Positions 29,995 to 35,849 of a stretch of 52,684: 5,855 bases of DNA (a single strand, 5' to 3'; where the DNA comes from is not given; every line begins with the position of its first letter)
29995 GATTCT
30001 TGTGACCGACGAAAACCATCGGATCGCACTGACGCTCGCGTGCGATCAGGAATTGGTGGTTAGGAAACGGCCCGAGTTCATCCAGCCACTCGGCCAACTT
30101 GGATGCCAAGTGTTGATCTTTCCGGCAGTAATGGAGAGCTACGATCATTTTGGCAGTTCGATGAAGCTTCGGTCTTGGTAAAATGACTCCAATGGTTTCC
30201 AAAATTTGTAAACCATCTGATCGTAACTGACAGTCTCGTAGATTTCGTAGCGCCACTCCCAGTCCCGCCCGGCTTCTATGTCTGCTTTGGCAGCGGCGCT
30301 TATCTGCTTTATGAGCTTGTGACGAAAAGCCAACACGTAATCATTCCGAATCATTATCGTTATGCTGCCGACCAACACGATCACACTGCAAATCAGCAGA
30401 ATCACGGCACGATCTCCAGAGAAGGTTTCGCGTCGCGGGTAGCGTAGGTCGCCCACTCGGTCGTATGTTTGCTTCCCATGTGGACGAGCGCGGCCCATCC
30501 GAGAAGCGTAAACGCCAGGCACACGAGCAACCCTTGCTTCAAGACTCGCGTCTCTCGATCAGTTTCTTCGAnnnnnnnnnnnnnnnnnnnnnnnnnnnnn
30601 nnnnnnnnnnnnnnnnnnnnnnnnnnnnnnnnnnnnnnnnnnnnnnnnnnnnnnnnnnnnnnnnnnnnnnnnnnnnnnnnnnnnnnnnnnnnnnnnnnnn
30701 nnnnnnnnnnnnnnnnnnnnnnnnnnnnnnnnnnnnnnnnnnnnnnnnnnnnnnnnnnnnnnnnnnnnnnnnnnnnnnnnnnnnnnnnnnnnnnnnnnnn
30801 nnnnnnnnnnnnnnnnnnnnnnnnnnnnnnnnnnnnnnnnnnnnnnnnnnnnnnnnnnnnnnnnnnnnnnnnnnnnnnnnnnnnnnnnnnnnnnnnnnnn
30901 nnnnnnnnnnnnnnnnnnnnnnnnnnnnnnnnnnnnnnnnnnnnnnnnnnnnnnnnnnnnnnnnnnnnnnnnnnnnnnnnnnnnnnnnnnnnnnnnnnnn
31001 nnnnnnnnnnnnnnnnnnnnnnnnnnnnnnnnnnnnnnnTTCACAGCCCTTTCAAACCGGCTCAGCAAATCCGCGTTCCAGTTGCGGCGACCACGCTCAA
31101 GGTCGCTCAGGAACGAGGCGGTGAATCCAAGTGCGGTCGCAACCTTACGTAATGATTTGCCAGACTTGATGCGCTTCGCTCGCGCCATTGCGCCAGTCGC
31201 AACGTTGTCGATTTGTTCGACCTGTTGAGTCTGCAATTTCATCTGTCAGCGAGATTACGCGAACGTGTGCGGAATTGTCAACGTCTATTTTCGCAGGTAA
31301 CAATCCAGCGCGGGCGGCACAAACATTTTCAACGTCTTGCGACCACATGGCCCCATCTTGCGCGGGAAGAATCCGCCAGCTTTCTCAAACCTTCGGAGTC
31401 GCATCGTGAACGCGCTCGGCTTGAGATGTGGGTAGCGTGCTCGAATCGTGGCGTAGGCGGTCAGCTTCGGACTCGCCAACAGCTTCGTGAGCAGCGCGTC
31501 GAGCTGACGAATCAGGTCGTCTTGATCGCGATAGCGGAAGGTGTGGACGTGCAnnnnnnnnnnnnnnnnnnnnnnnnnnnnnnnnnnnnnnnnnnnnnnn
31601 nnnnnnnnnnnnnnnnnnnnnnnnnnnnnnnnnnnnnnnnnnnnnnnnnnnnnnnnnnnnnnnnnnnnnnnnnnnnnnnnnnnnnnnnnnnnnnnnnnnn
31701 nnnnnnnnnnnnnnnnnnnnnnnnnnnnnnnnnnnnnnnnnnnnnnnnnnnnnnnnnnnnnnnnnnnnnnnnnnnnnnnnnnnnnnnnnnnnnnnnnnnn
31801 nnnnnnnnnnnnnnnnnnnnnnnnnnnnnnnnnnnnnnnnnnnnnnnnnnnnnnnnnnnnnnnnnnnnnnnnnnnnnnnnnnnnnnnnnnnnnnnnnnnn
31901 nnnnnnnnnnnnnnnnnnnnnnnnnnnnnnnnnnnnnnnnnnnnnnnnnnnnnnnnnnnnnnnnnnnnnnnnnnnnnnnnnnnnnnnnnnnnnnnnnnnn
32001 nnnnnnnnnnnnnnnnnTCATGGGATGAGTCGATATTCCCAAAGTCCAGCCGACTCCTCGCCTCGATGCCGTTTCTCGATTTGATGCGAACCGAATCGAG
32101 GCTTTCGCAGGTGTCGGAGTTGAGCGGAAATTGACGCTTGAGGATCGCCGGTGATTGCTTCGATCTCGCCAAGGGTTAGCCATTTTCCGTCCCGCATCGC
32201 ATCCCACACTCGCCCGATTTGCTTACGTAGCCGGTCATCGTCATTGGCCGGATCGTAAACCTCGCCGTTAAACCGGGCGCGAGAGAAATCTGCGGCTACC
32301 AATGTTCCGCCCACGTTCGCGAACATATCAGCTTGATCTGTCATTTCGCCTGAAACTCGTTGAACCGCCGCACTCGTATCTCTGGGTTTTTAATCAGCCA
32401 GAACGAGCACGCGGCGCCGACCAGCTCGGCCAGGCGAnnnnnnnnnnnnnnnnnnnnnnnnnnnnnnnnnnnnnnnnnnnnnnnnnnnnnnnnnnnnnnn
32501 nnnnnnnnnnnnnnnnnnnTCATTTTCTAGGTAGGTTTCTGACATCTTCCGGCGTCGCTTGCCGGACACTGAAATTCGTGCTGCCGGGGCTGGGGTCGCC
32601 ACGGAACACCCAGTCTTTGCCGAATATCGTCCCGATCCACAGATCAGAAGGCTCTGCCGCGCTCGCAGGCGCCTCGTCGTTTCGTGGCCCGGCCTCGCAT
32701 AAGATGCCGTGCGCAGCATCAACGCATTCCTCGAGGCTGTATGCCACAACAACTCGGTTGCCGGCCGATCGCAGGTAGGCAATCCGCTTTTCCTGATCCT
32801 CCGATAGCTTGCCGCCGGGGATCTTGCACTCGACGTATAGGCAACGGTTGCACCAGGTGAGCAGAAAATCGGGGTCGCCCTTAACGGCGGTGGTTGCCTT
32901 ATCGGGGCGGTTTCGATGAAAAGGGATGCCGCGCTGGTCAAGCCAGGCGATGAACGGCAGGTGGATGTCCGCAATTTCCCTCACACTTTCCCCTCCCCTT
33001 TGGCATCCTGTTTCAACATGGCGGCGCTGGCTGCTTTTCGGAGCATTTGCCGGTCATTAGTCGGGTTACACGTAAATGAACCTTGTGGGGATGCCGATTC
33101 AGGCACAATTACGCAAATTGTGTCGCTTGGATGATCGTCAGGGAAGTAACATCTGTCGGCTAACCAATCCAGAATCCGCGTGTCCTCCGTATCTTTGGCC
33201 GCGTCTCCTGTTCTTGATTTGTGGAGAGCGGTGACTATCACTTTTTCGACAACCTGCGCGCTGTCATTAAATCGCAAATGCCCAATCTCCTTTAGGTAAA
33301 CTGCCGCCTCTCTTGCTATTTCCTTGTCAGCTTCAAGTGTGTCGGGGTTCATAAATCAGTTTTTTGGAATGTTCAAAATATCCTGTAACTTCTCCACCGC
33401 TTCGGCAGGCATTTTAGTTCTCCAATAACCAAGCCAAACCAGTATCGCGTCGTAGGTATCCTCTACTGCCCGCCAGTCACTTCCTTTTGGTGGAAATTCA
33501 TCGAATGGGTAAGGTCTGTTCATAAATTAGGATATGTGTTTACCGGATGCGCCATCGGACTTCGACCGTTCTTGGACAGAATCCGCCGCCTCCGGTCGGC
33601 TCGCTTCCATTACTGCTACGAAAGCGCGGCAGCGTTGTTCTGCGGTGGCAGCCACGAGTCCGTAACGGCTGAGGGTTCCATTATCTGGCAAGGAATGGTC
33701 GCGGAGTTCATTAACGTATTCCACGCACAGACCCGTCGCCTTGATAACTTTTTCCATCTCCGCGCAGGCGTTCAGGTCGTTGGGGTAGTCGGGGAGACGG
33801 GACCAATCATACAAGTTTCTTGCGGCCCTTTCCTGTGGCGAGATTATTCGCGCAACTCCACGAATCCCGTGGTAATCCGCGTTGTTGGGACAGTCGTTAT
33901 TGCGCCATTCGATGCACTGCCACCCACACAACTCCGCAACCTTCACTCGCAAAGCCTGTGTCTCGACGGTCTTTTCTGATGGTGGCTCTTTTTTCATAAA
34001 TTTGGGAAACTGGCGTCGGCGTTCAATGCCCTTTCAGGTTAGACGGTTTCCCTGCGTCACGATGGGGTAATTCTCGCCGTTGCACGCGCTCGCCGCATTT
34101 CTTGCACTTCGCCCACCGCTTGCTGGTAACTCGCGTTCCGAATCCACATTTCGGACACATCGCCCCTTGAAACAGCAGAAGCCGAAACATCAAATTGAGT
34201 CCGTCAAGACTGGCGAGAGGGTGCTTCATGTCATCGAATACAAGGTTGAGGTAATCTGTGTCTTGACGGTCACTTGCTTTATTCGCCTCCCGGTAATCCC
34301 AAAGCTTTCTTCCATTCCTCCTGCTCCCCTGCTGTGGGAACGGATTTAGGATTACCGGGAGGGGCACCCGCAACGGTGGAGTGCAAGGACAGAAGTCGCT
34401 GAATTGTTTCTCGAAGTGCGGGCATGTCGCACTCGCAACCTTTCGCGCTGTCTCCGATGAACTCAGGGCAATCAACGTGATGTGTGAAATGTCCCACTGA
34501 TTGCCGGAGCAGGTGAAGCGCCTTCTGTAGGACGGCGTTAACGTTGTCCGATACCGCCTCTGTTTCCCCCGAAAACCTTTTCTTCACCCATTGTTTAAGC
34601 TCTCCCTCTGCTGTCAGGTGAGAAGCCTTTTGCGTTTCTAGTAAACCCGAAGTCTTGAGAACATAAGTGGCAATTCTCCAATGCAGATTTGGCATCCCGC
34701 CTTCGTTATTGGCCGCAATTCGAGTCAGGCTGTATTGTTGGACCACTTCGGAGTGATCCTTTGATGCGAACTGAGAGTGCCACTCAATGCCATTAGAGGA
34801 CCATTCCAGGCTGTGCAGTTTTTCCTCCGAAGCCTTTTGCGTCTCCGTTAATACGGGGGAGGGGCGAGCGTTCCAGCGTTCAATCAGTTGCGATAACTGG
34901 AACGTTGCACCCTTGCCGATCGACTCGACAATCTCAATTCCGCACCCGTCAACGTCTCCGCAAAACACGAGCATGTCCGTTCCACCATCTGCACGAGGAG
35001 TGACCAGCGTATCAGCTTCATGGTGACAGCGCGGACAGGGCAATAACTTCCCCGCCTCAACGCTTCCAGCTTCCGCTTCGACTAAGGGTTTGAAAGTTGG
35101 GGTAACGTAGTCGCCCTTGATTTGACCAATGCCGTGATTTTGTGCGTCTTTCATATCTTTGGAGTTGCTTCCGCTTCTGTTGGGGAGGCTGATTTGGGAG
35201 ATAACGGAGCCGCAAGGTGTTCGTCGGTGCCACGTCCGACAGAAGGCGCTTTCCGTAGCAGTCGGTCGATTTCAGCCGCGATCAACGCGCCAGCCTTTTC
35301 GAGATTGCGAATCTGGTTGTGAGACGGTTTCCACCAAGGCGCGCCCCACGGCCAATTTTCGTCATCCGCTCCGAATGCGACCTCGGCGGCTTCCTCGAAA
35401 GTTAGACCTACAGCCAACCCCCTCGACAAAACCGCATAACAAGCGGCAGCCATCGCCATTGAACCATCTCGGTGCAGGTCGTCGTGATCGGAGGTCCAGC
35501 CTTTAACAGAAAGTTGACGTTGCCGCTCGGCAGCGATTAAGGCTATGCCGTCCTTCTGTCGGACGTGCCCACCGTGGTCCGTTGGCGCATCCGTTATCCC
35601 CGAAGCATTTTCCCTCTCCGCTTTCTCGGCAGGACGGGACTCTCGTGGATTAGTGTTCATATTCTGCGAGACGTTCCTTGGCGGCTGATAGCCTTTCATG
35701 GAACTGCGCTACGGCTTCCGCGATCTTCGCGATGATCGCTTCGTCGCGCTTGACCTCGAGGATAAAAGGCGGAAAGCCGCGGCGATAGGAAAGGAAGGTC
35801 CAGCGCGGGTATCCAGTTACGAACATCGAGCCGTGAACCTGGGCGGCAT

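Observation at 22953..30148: Ten-gene phage-borne glycosyltransferase/methyltransferase cluster, a candidate autonomous methylated-glycan module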

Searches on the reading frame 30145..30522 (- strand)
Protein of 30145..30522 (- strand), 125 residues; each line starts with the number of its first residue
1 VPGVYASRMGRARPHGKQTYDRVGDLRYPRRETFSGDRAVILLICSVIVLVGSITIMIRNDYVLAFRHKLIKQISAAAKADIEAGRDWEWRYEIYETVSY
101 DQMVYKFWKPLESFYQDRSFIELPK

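Call 8: search_protein_families(library=phrogs, proteins=[window:30145-30522:-], max_evalue=0.001)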
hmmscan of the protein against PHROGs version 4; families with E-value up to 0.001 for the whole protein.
window:30145-30522:- (125 aa): 1 family
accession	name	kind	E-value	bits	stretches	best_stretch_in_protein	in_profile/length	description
phrog_25285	-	unknown function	3.6e-06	28.1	1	43-115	4-72/82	-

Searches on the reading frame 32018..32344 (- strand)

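Call 82: search_protein_families(library=phrogs, proteins=[window:32018-32344:-], max_evalue=0.01)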
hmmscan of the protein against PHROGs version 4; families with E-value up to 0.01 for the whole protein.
window:32018-32344:- (108 aa): 1 family
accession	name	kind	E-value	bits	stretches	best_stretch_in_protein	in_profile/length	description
phrog_25381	-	unknown function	8.6e-09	37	1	31-108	19-103/111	-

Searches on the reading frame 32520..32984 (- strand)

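Call 8: search_protein_families(library=phrogs, proteins=[window:32520-32984:-], max_evalue=0.001)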
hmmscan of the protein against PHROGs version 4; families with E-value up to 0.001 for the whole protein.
window:32520-32984:- (154 aa): 3 families
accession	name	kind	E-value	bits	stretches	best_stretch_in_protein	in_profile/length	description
phrog_824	-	unknown function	7.8e-13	49.9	1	28-92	105-172/265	-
phrog_93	-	DNA, RNA and nucleotide metabolism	8e-09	35.7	1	25-98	376-445/613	endonuclease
phrog_5702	-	DNA, RNA and nucleotide metabolism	1.1e-06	29.5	1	35-93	5-65/70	Holliday junction resolvase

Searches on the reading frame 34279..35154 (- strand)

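Call 8: search_protein_families(library=phrogs, proteins=[window:34279-35154:-], max_evalue=0.001)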
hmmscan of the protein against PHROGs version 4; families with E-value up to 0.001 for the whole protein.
window:34279-35154:- (291 aa): 1 family
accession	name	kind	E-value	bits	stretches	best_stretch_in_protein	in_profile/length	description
phrog_599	-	moron, auxiliary metabolic gene and host takeover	1e-07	33.4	1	27-143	64-169/262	Lar-like restriction alleviation protein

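Call 16: search_protein_families(library=pfam, proteins=[window:34279-35154:-], max_evalue=0.01)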
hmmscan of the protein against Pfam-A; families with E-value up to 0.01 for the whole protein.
window:34279-35154:- (291 aa): 1 family
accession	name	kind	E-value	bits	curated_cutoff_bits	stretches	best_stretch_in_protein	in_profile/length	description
PF14354.12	Lar_restr_allev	-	6.8e-05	23.5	28.6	1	36-97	2-57/58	Restriction alleviation protein Lar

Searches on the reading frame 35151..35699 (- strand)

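Call 8: search_protein_families(library=phrogs, proteins=[window:35151-35699:-], max_evalue=0.001)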
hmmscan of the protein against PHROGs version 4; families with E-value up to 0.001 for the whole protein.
window:35151-35699:- (182 aa): 9 families
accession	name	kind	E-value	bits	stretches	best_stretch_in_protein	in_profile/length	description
phrog_9434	-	unknown function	2.6e-27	97.4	1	55-154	405-496/507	-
phrog_6628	-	unknown function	6.3e-27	95.4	1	44-152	572-667/685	-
phrog_9763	-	unknown function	4.2e-24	86.6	1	20-151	120-236/247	-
phrog_11504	-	unknown function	1.3e-23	85.4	1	55-154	282-372/376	-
phrog_6574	-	unknown function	5.4e-20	73.3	1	56-160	115-216/217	-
phrog_19550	-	unknown function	7.2e-20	72.8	1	52-153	89-181/186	-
phrog_3956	-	unknown function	8.1e-20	72.4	1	26-154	473-580/585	-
phrog_14548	-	unknown function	3.6e-17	63.6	1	52-151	286-371/378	-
phrog_28211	-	unknown function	8.9e-09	36.3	1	55-151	131-222/234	-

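Call 16: search_protein_families(library=pfam, proteins=[window:35151-35699:-], max_evalue=0.01)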
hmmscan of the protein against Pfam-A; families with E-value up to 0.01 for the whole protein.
window:35151-35699:- (182 aa): 0 families
